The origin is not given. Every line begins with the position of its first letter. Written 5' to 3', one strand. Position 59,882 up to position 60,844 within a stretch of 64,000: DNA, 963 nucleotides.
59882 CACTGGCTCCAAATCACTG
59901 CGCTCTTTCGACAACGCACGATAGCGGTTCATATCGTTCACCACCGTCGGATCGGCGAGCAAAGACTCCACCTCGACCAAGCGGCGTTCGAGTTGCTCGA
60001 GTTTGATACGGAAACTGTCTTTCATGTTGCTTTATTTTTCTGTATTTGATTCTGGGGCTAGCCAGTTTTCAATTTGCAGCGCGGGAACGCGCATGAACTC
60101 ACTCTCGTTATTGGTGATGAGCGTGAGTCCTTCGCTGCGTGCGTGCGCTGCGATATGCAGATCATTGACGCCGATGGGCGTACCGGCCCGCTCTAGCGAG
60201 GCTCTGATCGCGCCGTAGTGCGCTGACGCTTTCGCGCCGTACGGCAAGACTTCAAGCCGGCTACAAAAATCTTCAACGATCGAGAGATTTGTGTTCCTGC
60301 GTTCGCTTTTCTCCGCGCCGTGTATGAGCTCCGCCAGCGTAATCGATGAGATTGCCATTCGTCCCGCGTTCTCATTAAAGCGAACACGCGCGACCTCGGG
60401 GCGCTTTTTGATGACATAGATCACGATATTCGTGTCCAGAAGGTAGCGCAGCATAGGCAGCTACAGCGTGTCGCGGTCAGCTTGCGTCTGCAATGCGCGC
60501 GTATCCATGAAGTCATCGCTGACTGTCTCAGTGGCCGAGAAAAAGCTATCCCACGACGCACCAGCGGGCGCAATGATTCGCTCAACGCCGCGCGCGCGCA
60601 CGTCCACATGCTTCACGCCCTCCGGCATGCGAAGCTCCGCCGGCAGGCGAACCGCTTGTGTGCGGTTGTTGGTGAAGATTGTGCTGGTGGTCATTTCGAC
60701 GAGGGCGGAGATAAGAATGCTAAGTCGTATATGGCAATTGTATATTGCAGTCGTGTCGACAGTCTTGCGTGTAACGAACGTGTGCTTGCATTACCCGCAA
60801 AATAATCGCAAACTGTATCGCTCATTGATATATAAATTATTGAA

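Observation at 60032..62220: Toxin-antitoxin islet (vapBC plus an HTH-fused HipA-like kinase) inserted between prfA and recG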

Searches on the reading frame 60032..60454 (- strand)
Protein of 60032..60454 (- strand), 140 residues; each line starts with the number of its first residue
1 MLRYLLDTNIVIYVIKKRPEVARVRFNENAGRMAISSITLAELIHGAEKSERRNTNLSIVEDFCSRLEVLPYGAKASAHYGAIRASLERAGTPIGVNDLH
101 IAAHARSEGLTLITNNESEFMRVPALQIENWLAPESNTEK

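Call 3: search_protein_families(library=pfam, proteins=[window:60032-60454:-], max_evalue=0.01)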
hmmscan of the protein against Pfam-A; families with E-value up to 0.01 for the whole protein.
window:60032-60454:- (140 aa): 2 families
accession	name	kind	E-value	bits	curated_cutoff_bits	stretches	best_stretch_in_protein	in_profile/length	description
PF01850.27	PIN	-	3.1e-22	79.9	23.6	1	4-124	1-118/120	PIN domain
PF18480.7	DUF5615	-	0.0079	16.5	23.8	0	88-126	28-64/110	Domain of unknown function (DUF5615)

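Call 4: search_protein_families(library=ncbifam, proteins=[window:60032-60454:-], max_evalue=0.01)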
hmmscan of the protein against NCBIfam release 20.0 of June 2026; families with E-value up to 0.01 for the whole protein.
window:60032-60454:- (140 aa): 3 families
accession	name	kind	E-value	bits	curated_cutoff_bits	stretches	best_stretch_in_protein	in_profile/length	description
NF047863.1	VapCLeptosp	equivalog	1.1e-47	161.5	140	1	4-131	1-129/130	type II toxin-antitoxin system tRNA(fMet)-specific endonuclease VapC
NF010285.0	PRK13725.1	subfamily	5.2e-47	159.1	143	1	1-131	1-131/132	tRNA(fMet)-specific endonuclease VapC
NF047959.1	TA_toxin_VapC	equivalog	1.2e-06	28.7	80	1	5-116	2-113/125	type II toxin-antitoxin system VapC family toxin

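Call 39: search_dna_similar(query=window:60032-60454:-, collection=plasmids, mode=protein, max_rows=25, rows=spread)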
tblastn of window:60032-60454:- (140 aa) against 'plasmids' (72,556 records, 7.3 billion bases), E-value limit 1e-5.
The search stops at 5000 records and this limit was reached: more records match than are counted here, and every count below describes the 5000 best-scoring records only.
Records with a match: at least 5000; places in all: 6194; records where one place covers at least 80% of the query: 4985.
Best place of each record, by identity: 60-80% 4; <60% 4996.
By first word of the organism name: Escherichia 1841; Klebsiella 1615; Salmonella 508; Shigella 149; Enterobacter 135; Rhizobium 85; Piscirickettsia 78; Citrobacter 76; Sinorhizobium 49; Acinetobacter 41; and 94 more.
By predicted mobility (MOB-suite, as given by PLSDB): conjugative 2921; non-mobilizable 1265; mobilizable 814.
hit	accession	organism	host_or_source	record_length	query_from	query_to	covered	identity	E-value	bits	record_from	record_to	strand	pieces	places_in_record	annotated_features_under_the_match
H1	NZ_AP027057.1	Limnohabitans sp. TEGF004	water,lake surface water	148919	1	132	94%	72.7%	5e-59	202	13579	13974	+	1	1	vapC: tRNA(fMet)-specific endonuclease VapC | vapB: type II toxin-antitoxin system VapB family antitoxin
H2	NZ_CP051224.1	Escherichia coli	swine,single cell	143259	1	134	96%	55.2%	7e-42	154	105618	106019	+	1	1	type II toxin-antitoxin system VapC family toxin | vapB: toxin-antitoxin system antitoxin VapB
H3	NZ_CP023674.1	Escherichia coli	cattle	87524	1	134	96%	55.2%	1e-41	153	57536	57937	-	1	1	type II toxin-antitoxin system VapC family toxin | vapB: toxin-antitoxin system antitoxin VapB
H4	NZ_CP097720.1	Escherichia coli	Chicken lung (Gallus gallus)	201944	1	134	96%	54.5%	2e-41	152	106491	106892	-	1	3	vapC: tRNA(fMet)-specific endonuclease VapC | vapB: toxin-antitoxin system antitoxin VapB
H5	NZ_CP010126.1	Escherichia coli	cow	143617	1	131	94%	55.7%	4e-41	152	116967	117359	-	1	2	vapC: tRNA(fMet)-specific endonuclease VapC | vapB: toxin-antitoxin system antitoxin VapB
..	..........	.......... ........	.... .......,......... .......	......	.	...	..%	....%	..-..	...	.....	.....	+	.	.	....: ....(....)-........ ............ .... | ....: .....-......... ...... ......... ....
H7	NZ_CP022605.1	Ochrobactrum quorumnocens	cell culture,rhizosphere of potato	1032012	1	131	94%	54.2%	5e-39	145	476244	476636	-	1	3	record has no annotation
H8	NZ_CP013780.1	Piscirickettsia salmonis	Salmo salar,liver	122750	4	131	91%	45.8%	1e-28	116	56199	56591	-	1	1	type II toxin-antitoxin system VapC family toxin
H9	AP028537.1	Serratia marcescens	Homo sapiens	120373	4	132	92%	40.6%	2e-19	90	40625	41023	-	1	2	vapC: tRNA(fMet)-specific endonuclease VapC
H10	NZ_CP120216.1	Agrobacterium leguminum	-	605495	1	131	94%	37.9%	2e-17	84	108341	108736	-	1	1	type II toxin-antitoxin system VapC family toxin | antitoxin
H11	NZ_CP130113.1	Salmonella enterica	chicken breast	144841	4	140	98%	36.2%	9e-21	94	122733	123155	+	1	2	type II toxin-antitoxin system VapC family toxin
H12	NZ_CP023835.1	Escherichia coli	Homo sapiens,Bacterial isolate,feces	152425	4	140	98%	36.2%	9e-21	94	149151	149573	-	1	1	type II toxin-antitoxin system VapC family toxin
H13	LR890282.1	Klebsiella pneumoniae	Homo sapiens,throat swab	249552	4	132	92%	38.3%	9e-18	85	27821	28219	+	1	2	none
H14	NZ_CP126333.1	Citrobacter braakii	water,water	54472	4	132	92%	38.3%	3e-17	84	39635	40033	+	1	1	type II toxin-antitoxin system VapC family toxin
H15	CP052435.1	Klebsiella pneumoniae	Homo sapiens,blood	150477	4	132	92%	38.3%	6e-17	83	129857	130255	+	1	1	PIN domain-containing protein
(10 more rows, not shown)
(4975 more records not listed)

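Call 46: search_solved_structures(query=window:60032-60454:-, max_evalue=0.001, show_alignments=1)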
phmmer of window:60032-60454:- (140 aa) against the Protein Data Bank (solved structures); distinct sequences matched with E-value up to 0.001: 14.
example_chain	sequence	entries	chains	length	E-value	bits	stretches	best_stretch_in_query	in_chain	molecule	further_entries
6ifc_A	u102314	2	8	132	1.6e-41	144.6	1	1-131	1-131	tRNA(fMet)-specific endonuclease VapC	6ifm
6sd6_C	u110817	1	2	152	5.7e-41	142.8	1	1-131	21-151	tRNA(fMet)-specific endonuclease VapC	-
3tnd_A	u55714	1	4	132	9.2e-41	142.1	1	1-131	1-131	tRNA(fMet)-specific endonuclease VapC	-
9h6a_A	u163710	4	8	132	1.8e-40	141.2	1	1-131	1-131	tRNA(fMet)-specific endonuclease VapC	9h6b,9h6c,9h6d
5ecd_A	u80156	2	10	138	1.7e-39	138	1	2-131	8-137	tRNA(fMet)-specific endonuclease VapC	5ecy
5ed0_A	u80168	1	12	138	1.8e-39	138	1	2-131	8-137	tRNA(fMet)-specific endonuclease VapC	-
5ecw_A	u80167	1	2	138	4.8e-39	136.6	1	2-131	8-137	tRNA(fMet)-specific endonuclease VapC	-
3zvk_A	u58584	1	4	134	7.2e-30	106.9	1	4-131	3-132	TOXIN OF TOXIN-ANTITOXIN SYSTEM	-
6nkl_A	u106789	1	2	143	2.1e-23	86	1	4-132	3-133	Ribonuclease VapC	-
5k8j_B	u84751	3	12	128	1e-05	28.9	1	3-131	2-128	Ribonuclease VapC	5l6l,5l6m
3dbo_B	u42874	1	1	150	2.5e-05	27.6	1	31-119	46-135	Uncharacterized protein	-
2h1c_A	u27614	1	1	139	4.1e-05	26.9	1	5-125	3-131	Trafficking protein B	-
2h1o_A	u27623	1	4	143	0.00011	25.6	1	5-127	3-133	Trafficking protein B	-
2bsq_A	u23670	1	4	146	0.00011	25.5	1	5-128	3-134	TRAFFICKING PROTEIN B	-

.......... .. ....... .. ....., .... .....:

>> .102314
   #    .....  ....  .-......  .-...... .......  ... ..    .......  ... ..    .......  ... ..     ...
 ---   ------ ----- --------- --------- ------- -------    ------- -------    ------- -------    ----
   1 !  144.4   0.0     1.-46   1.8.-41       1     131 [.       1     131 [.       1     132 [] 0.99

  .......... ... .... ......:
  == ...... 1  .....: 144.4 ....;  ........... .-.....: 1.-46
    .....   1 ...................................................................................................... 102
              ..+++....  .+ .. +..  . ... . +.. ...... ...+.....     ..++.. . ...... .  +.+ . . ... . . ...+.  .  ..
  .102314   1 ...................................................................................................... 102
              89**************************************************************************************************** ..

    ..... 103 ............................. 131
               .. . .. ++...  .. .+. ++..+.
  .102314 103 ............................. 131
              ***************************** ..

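Call 58: search_protein_families(library=padloc, proteins=[window:60032-60454:-], max_evalue=0.001)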
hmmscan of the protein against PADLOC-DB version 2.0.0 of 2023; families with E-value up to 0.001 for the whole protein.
window:60032-60454:- (140 aa): 0 families

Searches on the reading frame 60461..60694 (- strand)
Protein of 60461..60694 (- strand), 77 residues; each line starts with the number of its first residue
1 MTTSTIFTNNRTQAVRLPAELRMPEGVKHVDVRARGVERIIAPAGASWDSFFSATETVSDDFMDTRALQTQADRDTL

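Call 3: search_protein_families(library=pfam, proteins=[window:60461-60694:-], max_evalue=0.01)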
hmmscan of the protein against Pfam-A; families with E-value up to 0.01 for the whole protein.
window:60461-60694:- (77 aa): 1 family
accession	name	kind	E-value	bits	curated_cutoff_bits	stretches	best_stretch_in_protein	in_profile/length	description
PF04014.23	MazE_antitoxin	-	7e-05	23.1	24.7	1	6-48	1-47/48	Antidote-toxin recognition MazE, bacterial antitoxin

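Call 4: search_protein_families(library=ncbifam, proteins=[window:60461-60694:-], max_evalue=0.01)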
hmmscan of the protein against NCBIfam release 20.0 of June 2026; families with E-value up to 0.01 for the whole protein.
window:60461-60694:- (77 aa): 2 families
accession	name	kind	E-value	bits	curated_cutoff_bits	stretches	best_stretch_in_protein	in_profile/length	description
NF040493.1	TA_anti_VapB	subfamily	3.8e-28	97.5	60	1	5-77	2-73/73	type II toxin-antitoxin system VapB family antitoxin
NF047862.1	VapBLeptosp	equivalog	3.9e-16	58.8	100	1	1-76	1-75/76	type II toxin-antitoxin system antitoxin VapB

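Call 47: search_solved_structures(query=window:60461-60694:-, max_evalue=0.01, show_alignments=1)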
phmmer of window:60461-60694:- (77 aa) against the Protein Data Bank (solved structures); distinct sequences matched with E-value up to 0.01: 9.
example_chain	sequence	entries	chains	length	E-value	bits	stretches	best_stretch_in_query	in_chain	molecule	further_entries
6ifm_B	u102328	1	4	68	1.6e-17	66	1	4-67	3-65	Antitoxin VapB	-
6sd6_A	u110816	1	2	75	1.2e-16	63.2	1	4-75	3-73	Antitoxin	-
3tnd_B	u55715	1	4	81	1.2e-16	63.2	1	4-75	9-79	Antitoxin VapB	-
9h6a_B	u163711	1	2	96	1.9e-16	62.6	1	4-75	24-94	Antitoxin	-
9h6c_B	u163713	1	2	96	2e-16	62.5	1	4-75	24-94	Antitoxin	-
9h6d_B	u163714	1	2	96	1.1e-15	60.2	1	4-75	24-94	Antitoxin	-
9h6b_B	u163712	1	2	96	8.1e-15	57.5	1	4-75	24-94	Antitoxin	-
3zvk_E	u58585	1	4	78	1.6e-05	28.1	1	3-63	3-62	ANTITOXIN OF TOXIN-ANTITOXIN SYSTEM VAPB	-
6ifc_D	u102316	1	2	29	0.0023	21.3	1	40-67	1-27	Antitoxin VapB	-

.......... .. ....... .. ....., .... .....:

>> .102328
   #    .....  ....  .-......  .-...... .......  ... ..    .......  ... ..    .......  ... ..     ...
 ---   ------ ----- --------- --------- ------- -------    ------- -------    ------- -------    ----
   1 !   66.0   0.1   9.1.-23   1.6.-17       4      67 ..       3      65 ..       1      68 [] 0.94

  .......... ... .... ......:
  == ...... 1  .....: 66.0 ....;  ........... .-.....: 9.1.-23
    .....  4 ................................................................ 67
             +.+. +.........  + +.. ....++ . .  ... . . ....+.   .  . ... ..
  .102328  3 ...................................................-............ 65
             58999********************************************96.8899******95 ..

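Call 58: search_protein_families(library=padloc, proteins=[window:60461-60694:-], max_evalue=0.001)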
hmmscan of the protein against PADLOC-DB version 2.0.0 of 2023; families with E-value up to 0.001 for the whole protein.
window:60461-60694:- (77 aa): 0 families
